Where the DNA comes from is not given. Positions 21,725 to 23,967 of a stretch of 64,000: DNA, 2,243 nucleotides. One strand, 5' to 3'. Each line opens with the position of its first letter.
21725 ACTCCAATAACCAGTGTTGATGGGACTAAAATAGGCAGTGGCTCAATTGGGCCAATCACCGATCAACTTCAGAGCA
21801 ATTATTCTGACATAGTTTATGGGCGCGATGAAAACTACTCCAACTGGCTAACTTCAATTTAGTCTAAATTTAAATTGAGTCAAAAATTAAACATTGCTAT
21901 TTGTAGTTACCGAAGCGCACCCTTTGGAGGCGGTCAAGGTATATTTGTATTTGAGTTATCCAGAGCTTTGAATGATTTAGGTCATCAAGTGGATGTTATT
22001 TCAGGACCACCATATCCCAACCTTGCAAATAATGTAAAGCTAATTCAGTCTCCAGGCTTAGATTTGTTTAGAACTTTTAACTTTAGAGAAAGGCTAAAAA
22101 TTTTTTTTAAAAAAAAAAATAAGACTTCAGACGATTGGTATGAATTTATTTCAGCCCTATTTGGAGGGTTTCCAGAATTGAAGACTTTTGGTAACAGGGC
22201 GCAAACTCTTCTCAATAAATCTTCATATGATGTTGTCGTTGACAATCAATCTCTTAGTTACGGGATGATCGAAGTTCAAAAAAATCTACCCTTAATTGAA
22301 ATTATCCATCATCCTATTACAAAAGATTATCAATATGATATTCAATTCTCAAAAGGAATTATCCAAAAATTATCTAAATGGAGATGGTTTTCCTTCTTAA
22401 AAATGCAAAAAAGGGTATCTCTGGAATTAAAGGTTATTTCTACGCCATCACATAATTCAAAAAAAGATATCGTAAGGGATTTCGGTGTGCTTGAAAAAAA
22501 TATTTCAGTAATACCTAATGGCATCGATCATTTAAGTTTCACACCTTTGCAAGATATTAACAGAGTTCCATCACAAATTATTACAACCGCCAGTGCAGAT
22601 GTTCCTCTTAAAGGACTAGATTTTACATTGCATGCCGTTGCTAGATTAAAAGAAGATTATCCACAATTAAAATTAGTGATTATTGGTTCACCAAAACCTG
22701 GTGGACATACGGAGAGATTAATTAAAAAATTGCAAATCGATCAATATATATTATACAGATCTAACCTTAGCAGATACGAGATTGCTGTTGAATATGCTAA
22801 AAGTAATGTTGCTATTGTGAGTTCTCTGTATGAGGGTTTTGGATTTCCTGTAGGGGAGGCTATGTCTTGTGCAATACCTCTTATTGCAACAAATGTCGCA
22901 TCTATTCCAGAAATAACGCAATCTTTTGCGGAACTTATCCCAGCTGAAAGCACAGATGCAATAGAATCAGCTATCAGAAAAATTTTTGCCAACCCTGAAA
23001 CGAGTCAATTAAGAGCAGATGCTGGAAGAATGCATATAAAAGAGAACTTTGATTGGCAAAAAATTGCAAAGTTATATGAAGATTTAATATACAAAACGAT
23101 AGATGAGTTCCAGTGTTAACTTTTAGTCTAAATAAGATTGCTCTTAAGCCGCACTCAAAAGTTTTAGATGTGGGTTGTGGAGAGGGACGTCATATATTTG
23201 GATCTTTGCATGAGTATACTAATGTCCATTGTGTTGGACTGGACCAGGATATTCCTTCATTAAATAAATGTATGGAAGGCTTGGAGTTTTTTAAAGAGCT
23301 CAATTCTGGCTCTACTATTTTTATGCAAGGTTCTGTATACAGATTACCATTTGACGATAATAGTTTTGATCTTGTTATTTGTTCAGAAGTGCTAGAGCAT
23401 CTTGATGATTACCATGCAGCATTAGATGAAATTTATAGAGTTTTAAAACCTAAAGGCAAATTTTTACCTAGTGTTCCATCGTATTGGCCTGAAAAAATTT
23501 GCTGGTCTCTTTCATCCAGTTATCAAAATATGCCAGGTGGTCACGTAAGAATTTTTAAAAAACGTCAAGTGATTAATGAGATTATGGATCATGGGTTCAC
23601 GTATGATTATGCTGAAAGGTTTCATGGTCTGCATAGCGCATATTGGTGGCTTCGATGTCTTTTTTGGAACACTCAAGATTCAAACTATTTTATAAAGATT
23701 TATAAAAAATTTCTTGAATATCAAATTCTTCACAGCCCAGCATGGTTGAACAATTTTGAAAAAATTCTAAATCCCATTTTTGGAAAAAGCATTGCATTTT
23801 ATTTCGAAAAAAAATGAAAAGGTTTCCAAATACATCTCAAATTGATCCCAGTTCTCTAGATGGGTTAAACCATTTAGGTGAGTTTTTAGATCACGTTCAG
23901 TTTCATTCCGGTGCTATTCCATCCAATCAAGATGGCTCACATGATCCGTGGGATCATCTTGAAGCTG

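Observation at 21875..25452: Translationally coupled GT4 - SAM methyltransferase - alpha/alpha-toroid cassette converging on lpxL-methyltransferase: uncharacterised envelope glycolipid or terpenoid modification locus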

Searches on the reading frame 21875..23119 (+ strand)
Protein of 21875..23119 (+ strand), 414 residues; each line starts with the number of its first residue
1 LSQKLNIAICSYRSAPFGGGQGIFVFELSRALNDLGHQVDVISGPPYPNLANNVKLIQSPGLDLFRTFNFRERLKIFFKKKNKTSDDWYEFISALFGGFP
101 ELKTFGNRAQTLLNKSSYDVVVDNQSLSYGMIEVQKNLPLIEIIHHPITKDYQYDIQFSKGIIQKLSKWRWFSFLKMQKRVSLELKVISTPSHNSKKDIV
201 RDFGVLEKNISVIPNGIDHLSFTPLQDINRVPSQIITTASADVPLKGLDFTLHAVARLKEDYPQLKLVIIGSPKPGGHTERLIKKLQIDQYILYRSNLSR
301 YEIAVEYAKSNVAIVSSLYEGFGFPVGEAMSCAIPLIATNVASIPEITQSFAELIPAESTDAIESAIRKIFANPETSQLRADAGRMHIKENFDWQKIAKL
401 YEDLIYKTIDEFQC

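Call 8: search_protein_families(library=pfam, proteins=[window:21875-23119:+], max_evalue=0.01)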
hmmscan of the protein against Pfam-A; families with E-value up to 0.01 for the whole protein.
window:21875-23119:+ (414 aa): 6 families
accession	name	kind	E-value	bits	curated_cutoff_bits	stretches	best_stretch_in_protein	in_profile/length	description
PF00534.26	Glycos_transf_1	-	1.2e-23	84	26.4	1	234-378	16-163/172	Glycosyl transferases group 1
PF13692.12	Glyco_trans_1_4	-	2.5e-20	73.6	27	1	235-373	4-142/142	Glycosyl transferases group 1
PF13439.12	Glyco_transf_4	-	1.7e-17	64.4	28.5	1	19-218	2-167/170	Glycosyltransferase Family 4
PF20706.3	GT4-conflict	-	2.6e-12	46.9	26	1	232-399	197-383/385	Family 4 Glycosyltransferase in conflict systems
PF13524.12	Glyco_trans_1_2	-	9.5e-07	29.3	25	1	254-400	8-141/144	Glycosyl transferase-like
PF13579.12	Glyco_trans_4_4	-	8.7e-06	26.6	29.7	1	19-216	1-158/158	Glycosyl transferase 4-like domain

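Call 9: search_protein_families(library=ncbifam, proteins=[window:21875-23119:+], max_evalue=0.1)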
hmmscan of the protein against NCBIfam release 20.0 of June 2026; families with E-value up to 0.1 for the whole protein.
window:21875-23119:+ (414 aa): 35 families (the best 25 are shown)
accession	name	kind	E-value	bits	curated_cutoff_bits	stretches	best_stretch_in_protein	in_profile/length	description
NF041876.1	EPS_EpsE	equivalog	6.6e-20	71.7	400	1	205-399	183-387/389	exopolysaccharide biosynthesis GT4 family glycosyltransferase EpsE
TIGR03999.1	thiol_BshA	equivalog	8.1e-20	71.1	273.7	1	188-407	148-372/375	N-acetyl-alpha-D-glucosaminyl L-malate synthase BshA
TIGR03088.1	stp2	hypoth_equivalog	9e-19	67.7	409.05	1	201-405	153-370/374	TIGR03088 family PEP-CTERM/XrtA system glycosyltransferase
TIGR02149.1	glgA_Coryne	subfamily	4.2e-16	59.1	302.4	1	190-403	150-385/391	glycogen synthase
NF038255.1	exopoly_VpsD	equivalog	1e-14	54.2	300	1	207-407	176-378/381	VpsD family glycosyltransferase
NF038295.1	EPS_HpsP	equivalog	1.1e-14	54.2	550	1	198-400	167-379/388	hormogonium polysaccharide biosynthesis glycosyltransferase HpsP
NF038229.1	Glyco4_Geo_Pelo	equivalog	1.9e-14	53.5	400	1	192-407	117-335/338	GPMC system family 4 glycosyltransferase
TIGR03449.1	mycothiol_MshA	equivalog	3e-14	52.7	462.5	1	192-402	172-397/406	D-inositol-3-phosphate glycosyltransferase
TIGR04047.1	MSMEG_0565_glyc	hypoth_equivalog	1e-13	51.1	259.85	1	176-399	130-365/373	MSMEG_0565 family glycosyltransferase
NF053787.1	GlcN_PG_synth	equivalog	2.3e-13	49.7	480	1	198-399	156-350/361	N-acetylglucosaminyl phosphatidylglycerol synthase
NF047881.1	glyco_SdgB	exception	6.9e-12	44.8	800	1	207-382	294-471/496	serine-aspartate repeat adhesin O-glycosyltransferase SdgB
NF041010.1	glycosy_Agl16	equivalog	1.3e-10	40.7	575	1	177-403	126-346/352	glycosylation protein Agl16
TIGR04157.1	glyco_rSAM_CFB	subfamily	1.4e-10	40.8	400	1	245-403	239-404/406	TIGR04157 family glycosyltransferase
NF047684.1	TeichurnBiosyTuaC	equivalog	1.4e-10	40.7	550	1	246-404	232-385/391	teichuronic acid biosynthesis protein TuaC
NF047880.1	glyco_SdgA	exception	5.3e-10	38.4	800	1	187-373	273-456/488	serine-aspartate repeat adhesin O-glycosyltransferase SdgA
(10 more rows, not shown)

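Call 12: search_solved_structures(query=window:21875-23119:+, max_evalue=0.00001)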
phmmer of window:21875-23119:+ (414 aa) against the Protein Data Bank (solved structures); distinct sequences matched with E-value up to 0.00001: 17.
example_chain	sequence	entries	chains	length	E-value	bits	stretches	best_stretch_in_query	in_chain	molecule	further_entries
7qsg_A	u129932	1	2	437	6.8e-76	259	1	5-400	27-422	D-inositol 3-phosphate glycosyltransferase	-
6kih_A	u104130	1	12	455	1.3e-15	60.6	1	246-400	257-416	Tll1590 protein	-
3mbo_A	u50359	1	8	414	4.1e-12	49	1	252-409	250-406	Glycosyltransferase, group 1 family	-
2jjm_A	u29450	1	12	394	6e-12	48.5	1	252-409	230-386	GLYCOSYL TRANSFERASE, GROUP 1 FAMILY PROTEIN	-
5d00_A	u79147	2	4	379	3.9e-11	45.8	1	264-406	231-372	N-acetyl-alpha-D-glucosaminyl L-malate synthase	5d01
2r60_A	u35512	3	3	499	8e-10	41.5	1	308-410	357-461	Glycosyl transferase, group 1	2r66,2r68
7ec7_A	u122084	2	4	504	2.8e-08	36.4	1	211-402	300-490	Glycosyl transferase, group 1 family protein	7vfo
7ec1_A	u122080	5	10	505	2.8e-08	36.4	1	211-402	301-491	Glycosyl transferase, group 1 family protein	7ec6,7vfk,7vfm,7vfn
7ec3_A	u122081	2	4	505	2.8e-08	36.4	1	211-402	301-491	Glycosyl transferase, group 1 family protein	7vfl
6tvp_A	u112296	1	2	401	2.4e-07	33.3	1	191-402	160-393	Alpha-maltose-1-phosphate synthase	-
4pqg_A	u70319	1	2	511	2.4e-07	33.3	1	75-373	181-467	Glycosyltransferase Gtf1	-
2x6q_A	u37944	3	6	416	5.1e-07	32.2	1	227-405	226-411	TREHALOSE-SYNTHASE TRET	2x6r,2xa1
4n9w_A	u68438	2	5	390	6e-07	32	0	209-399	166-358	GDP-mannose-dependent alpha-(1-2)-phosphatidylinositol mannosyltransferase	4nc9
2gej_A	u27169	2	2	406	7e-07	31.8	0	209-399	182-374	PHOSPHATIDYLINOSITOL MANNOSYLTRANSFERASE (PimA)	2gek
3oka_A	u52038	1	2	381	8.9e-07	31.4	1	209-399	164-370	GDP-mannose-dependent alpha-(1-6)-phosphatidylinositol monomannoside mannosyltransferase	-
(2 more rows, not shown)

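Call 22: search_solved_structures(query=window:21875-23119:+, max_evalue=1e-30, show_alignments=1)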
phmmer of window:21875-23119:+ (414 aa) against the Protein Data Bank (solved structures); distinct sequences matched with E-value up to 1e-30: 1.
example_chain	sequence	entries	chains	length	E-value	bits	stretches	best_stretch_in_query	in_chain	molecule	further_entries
7qsg_A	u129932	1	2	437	6.8e-76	259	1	5-400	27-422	D-inositol 3-phosphate glycosyltransferase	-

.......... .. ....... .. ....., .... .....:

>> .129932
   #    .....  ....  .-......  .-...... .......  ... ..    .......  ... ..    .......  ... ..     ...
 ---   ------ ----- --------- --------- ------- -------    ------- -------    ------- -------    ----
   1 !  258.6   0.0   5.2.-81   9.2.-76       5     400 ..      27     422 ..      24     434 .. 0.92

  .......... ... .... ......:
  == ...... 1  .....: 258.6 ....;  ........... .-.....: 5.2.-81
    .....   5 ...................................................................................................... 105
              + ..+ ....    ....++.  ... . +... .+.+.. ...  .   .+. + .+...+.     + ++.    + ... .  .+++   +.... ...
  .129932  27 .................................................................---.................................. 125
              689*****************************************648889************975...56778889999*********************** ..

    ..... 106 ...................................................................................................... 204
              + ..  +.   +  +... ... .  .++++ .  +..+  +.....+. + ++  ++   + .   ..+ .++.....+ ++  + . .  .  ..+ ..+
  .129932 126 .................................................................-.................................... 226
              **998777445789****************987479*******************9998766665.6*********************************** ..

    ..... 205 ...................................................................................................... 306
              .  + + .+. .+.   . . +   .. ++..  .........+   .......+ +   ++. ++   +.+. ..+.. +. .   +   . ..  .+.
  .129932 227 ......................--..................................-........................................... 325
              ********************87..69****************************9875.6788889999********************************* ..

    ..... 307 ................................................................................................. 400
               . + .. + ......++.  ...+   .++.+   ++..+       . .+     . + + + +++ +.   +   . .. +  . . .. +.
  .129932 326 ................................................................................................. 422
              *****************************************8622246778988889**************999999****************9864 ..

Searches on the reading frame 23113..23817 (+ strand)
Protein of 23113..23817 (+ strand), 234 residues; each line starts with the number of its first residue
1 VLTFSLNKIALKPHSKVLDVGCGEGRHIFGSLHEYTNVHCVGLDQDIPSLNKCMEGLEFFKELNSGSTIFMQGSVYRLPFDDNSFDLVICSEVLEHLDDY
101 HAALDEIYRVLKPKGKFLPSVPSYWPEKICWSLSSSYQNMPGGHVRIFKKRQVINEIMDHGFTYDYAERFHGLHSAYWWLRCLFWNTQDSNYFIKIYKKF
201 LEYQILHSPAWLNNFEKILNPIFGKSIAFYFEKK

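Call 8: search_protein_families(library=pfam, proteins=[window:23113-23817:+], max_evalue=0.01)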
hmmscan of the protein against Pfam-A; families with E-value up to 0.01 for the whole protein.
window:23113-23817:+ (234 aa): 13 families
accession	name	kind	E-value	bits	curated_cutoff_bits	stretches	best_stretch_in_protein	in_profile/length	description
PF08241.18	Methyltransf_11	-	2.6e-21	76.5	21.2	1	18-118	1-94/95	Methyltransferase domain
PF13649.12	Methyltransf_25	-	5.6e-19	69.1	27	1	17-115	1-97/97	Methyltransferase domain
PF13847.12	Methyltransf_31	-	7.7e-18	65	27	1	12-123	2-113/145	Methyltransferase domain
PF13489.12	Methyltransf_23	-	3.1e-17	63.2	27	1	10-164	17-161/164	Methyltransferase domain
PF08242.18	Methyltransf_12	-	1.2e-13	52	30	1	18-117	1-98/98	Methyltransferase domain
PF01209.24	Ubie_methyltran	-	4.3e-11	43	20.1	1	9-118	43-150/233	ubiE/COQ5 methyltransferase family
PF07021.18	MetW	-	1.2e-09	38.5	21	1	11-135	11-123/193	Methionine biosynthesis protein MetW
PF02353.26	CMAS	-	1.7e-06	28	27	1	5-118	54-163/273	Mycolic acid cyclopropane synthetase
PF05148.21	Methyltransf_8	-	1.2e-05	25.7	27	0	75-117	113-154/219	Hypothetical methyltransferase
PF03141.22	Methyltransf_29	-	0.00012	21.2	23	1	16-122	120-220/506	Putative S-adenosyl-L-methionine-dependent methyltransferase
PF24675.1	NpmA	-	0.0028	17.4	60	1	14-47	24-57/214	16S rRNA (adenine(1408)-N(1))-methyltransferase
PF00891.24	Methyltransf_2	-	0.0034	17.2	22.3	1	6-118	55-163/210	O-methyltransferase domain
PF05175.20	MTS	-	0.0042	17.2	23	1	10-90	28-104/170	Methyltransferase small domain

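Call 9: search_protein_families(library=ncbifam, proteins=[window:23113-23817:+], max_evalue=0.1)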
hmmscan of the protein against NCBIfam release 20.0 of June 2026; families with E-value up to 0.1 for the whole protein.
window:23113-23817:+ (234 aa): 52 families (the best 25 are shown)
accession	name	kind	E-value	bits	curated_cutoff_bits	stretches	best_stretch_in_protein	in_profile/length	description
NF045667.1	MTase_DVU1556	equivalog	5.9e-18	65.1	155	1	8-118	17-118/213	DVU_1556 family methyltransferase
TIGR01934.1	MenG_MenH_UbiE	subfamily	2e-14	53.5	158.35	1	7-118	33-140/223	ubiquinone/menaquinone biosynthesis methyltransferase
TIGR02072.1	BioC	equivalog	5.4e-14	52.6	184.95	1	13-160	34-169/244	malonyl-ACP O-methyltransferase BioC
NF001244.0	PRK00216.1-5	equivalog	3.3e-13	49.5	216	1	7-117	42-151/236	bifunctional demethylmenaquinone methyltransferase/2-methoxy-6-polyprenyl-1,4-benzoquinol methylase UbiE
NF041536.1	ArsM_DUF2284_UU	exception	5.1e-13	48.2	575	1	4-118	69-179/459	arsenite methyltransferase/DUF2284 domain selenoprotein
NF041537.1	ArsM_AhpD_UU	exception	1.4e-12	47.1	510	1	4-118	69-179/345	arsenite methyltransferase/AhpD domain selenoprotein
NF047649.1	MTase_UXPK_star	exception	3.1e-12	46.1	460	1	4-118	70-180/283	methyltransferase/UXPK-star double selenoprotein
NF001243.0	PRK00216.1-4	equivalog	8.2e-11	41.7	235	1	7-118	41-150/237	demethylmenaquinone methyltransferase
NF008823.0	PRK11873.1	subfamily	9.7e-11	41.6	263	1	10-118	74-180/272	arsenite methyltransferase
NF040539.1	AST_met_ArsM_2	exception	1.7e-10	41.2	240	1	14-118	57-162/262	putative arsinothricin biosynthesis methyltransferase ArsM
NF045825.1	FAmtase_mtf2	equivalog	3.3e-10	39.6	400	1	15-119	60-158/248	fatty-acid O-methyltransferase Mtf2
NF045823.1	PthPhpthDimycoMt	equivalog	6.4e-10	38.6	300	1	52-118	98-165/256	phthiotriol/phenolphthiotriol dimycocerosates methyltransferase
TIGR02752.1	MenG_heptapren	equivalog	9.1e-10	38.4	419.85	1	8-117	40-147/231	demethylmenaquinone methyltransferase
TIGR02081.1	metW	equivalog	1.7e-09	37.5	189.5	1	11-112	11-103/194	methionine biosynthesis protein MetW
TIGR01983.1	UbiG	equivalog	5.4e-09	35.7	102.95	1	14-118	50-150/228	bifunctional 2-polyprenyl-6-hydroxyphenol methylase/3-demethylubiquinol 3-O-methyltransferase UbiG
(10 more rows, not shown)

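Call 13: search_solved_structures(query=window:23113-23817:+, max_evalue=0.00001)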
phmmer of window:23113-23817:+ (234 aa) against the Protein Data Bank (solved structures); distinct sequences matched with E-value up to 0.00001: 16.
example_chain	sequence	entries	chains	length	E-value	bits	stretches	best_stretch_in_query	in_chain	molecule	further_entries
1xxl_A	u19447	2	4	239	4.9e-12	49.4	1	12-128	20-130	YcgJ protein | ycgJ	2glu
3mgg_A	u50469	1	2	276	1.7e-10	44.3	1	12-116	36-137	Methyltransferase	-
5wp4_A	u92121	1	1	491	6.8e-10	42.4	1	7-121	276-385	Phosphoethanolamine N-methyltransferase 1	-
6uak_A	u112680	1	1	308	6.8e-10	42.4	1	9-121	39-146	SAM dependent methyltransferase LahSB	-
5wp5_A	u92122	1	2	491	1.9e-09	40.9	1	7-118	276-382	Phosphomethylethanolamine N-methyltransferase 2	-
1vl5_A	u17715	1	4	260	6.1e-09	39.3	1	9-179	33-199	unknown conserved protein BH2331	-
1ve3_A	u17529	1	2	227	1.3e-08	38.2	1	11-118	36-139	hypothetical protein PH0226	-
3bus_A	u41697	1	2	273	1.4e-07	34.8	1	12-116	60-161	Methyltransferase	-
4ine_A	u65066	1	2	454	4.5e-07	33.2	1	11-119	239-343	Protein PMT-2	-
3cc8_A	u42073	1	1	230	5.5e-07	32.9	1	11-177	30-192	Putative methyltransferase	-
8zc8_A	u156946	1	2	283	1.1e-06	31.9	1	8-118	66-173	MitM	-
21zq_A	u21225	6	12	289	1.1e-06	31.9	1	8-118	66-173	MitM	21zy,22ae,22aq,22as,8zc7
5gm1_A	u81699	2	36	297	2.3e-06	30.8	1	12-119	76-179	O-methylransferase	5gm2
3l8d_A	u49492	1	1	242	2.3e-06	30.8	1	11-116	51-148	Methyltransferase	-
6f5z_A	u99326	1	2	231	2.5e-06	30.7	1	15-128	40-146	24-sterol C-methyltransferase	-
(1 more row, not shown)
